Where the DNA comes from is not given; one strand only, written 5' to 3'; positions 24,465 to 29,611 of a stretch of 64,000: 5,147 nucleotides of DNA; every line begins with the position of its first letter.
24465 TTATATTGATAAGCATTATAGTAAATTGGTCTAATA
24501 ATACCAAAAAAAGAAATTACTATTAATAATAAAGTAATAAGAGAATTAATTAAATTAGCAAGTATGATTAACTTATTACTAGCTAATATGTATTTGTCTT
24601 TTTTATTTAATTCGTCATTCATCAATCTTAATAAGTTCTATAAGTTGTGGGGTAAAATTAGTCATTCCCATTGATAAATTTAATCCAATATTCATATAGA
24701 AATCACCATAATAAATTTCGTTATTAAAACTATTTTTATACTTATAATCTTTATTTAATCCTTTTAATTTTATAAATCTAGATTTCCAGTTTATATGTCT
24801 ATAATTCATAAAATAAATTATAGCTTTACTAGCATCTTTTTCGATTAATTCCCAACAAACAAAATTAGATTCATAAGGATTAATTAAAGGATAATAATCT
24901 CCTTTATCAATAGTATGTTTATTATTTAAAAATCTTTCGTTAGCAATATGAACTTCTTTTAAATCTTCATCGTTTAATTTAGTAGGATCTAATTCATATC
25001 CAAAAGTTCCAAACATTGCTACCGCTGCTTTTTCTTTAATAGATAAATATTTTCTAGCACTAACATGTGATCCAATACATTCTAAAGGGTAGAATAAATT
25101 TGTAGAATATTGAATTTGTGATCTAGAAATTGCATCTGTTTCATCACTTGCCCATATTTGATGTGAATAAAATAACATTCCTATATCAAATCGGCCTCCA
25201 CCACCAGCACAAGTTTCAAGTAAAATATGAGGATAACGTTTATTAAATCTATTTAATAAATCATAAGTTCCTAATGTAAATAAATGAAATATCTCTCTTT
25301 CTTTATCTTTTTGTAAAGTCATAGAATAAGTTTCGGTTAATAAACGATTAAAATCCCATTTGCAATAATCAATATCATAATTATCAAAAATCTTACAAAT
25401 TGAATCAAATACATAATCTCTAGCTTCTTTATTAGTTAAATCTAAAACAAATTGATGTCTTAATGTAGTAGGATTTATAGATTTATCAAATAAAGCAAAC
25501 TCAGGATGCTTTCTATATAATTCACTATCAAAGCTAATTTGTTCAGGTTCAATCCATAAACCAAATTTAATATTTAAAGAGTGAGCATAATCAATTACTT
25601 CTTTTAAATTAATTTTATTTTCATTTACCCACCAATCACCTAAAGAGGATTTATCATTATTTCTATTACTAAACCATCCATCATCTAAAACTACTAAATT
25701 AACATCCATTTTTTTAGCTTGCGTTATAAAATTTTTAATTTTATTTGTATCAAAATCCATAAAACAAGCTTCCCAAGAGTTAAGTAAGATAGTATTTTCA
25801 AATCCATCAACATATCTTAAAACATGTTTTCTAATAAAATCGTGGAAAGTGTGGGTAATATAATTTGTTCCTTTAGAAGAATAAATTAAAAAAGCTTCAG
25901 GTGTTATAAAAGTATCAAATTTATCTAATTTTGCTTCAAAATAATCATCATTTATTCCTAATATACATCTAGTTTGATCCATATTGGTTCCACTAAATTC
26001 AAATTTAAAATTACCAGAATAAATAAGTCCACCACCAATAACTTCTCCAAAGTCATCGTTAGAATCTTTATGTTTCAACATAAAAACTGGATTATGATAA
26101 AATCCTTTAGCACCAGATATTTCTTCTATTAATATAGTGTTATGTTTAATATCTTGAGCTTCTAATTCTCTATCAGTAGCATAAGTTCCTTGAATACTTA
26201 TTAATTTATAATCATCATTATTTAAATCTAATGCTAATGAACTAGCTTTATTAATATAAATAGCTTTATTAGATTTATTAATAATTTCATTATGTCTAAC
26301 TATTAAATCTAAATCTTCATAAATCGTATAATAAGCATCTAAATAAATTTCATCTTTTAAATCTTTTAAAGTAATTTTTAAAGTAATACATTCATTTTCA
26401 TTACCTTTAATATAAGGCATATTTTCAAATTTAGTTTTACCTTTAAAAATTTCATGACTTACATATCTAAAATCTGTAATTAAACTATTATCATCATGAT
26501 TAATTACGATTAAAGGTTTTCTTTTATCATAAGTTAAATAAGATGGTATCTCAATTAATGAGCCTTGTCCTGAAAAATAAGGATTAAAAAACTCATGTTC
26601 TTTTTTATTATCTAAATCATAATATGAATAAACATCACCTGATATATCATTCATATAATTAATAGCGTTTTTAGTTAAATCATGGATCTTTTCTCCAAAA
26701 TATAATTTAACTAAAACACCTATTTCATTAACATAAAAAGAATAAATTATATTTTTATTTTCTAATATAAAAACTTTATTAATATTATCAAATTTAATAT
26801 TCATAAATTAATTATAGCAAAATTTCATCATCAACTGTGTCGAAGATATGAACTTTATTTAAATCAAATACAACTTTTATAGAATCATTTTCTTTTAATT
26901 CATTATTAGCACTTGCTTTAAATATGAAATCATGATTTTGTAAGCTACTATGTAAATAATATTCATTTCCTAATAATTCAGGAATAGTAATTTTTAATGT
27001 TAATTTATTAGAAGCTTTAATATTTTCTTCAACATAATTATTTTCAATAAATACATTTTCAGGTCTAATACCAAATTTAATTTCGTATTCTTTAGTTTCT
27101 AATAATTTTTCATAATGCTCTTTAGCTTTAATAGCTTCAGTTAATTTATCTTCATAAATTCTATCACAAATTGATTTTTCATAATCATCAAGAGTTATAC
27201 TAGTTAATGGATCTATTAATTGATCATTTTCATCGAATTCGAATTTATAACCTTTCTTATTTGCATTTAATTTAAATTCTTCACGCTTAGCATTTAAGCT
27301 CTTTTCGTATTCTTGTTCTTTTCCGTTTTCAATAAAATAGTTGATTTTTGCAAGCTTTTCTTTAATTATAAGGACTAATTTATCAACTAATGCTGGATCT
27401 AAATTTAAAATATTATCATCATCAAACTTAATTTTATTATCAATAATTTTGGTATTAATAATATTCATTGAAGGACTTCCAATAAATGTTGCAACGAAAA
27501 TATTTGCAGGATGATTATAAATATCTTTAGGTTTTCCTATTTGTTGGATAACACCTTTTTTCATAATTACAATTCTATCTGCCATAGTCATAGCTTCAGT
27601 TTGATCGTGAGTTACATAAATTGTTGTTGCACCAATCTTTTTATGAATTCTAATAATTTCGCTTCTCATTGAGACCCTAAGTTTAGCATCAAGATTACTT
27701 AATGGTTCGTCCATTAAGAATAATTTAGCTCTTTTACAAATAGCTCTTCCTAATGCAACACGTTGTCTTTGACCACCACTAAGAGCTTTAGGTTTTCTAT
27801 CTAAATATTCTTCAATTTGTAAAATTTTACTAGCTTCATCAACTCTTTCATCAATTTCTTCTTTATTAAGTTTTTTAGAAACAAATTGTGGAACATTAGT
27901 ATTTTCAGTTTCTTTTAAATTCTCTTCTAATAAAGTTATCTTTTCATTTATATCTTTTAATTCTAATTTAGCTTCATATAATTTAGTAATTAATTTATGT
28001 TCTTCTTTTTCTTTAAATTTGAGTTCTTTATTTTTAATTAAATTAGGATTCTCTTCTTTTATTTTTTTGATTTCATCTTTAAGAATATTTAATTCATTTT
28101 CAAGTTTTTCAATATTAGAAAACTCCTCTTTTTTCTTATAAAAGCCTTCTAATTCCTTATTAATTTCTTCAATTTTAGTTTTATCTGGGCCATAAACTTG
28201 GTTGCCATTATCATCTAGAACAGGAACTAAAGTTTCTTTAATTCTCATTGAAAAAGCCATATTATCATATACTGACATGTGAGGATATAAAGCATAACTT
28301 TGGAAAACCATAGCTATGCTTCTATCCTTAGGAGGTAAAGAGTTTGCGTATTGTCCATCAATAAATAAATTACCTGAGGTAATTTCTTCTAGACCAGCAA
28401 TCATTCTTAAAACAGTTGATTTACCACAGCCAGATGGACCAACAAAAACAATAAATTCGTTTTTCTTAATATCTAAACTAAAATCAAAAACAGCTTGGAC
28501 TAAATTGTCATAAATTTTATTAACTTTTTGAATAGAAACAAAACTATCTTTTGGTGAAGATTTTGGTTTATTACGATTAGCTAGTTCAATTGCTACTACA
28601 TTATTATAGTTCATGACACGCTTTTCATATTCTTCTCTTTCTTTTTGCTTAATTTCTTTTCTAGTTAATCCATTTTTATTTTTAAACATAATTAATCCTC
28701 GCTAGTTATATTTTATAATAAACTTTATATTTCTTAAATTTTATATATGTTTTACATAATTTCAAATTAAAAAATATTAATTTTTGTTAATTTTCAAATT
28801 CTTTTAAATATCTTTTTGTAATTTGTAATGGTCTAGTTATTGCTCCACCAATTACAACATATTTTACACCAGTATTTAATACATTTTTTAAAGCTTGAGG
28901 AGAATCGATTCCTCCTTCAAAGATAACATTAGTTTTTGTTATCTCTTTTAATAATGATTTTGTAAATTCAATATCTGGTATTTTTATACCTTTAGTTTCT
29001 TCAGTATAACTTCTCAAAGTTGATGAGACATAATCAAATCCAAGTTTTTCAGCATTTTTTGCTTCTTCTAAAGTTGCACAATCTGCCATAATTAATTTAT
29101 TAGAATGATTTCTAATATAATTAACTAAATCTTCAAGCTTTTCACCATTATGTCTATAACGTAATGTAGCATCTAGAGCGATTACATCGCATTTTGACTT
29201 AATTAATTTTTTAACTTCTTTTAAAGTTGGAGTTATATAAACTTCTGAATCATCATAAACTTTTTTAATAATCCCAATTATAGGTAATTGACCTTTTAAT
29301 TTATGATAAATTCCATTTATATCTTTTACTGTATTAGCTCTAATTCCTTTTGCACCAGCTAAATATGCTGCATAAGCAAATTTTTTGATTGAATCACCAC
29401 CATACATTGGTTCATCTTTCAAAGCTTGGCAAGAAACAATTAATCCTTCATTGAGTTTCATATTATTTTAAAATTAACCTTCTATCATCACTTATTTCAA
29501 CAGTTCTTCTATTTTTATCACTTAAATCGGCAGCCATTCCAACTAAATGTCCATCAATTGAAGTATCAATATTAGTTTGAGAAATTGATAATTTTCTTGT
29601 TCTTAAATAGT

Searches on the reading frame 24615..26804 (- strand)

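Call 48: search_protein_families(library=pfam, proteins=[window:24615-26804:-], max_evalue=0.0001)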
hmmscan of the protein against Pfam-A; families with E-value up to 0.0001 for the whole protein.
window:24615-26804:- (729 aa): 4 families
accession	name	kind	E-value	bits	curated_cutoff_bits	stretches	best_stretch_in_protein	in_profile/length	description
PF02065.24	Melibiase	-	8.3e-111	370.7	27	1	298-624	1-336/347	Melibiase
PF16875.11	Glyco_hydro_36N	-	1.6e-57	195.3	27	1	30-293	2-252/253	Glycosyl hydrolase family 36 N-terminal domain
PF16874.11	Glyco_hydro_36C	-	6.9e-15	55.7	27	1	649-724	2-77/77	Glycosyl hydrolase family 36 C-terminal domain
PF10566.15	Glyco_hydro_97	-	1.7e-08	34.6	32.5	1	350-434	30-111/275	Glycoside hydrolase 97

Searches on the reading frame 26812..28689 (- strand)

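Call 48: search_protein_families(library=pfam, proteins=[window:26812-28689:-], max_evalue=0.0001)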
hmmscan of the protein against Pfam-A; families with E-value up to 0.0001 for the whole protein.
window:26812-28689:- (625 aa): 2 families
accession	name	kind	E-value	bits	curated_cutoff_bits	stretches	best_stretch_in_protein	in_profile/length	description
PF00005.33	ABC_tran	-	7.2e-32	111.3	25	2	69-185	3-97/137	ABC transporter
PF17912.7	OB_MalK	-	1.6e-05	26.1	27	0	404-433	1-31/53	MalK OB fold domain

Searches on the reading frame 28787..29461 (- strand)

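Call 48: search_protein_families(library=pfam, proteins=[window:28787-29461:-], max_evalue=0.0001)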
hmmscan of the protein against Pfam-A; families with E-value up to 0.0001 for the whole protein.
window:28787-29461:- (224 aa): 4 families
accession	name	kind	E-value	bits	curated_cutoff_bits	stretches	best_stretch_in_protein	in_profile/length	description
PF04131.20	NanE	-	2.1e-57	193.9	27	1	26-222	2-190/192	Putative N-acetylmannosamine-6-phosphate epimerase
PF02581.23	TMP-TENI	-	1.4e-05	25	27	1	94-208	67-180/180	Thiamine monophosphate synthase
PF00478.31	IMPDH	-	4.4e-05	23.1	25.6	1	79-208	105-239/345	IMP dehydrogenase / GMP reductase domain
PF00977.27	His_biosynth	-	5.1e-05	23.3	23.6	0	172-223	66-120/228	Histidine biosynthesis protein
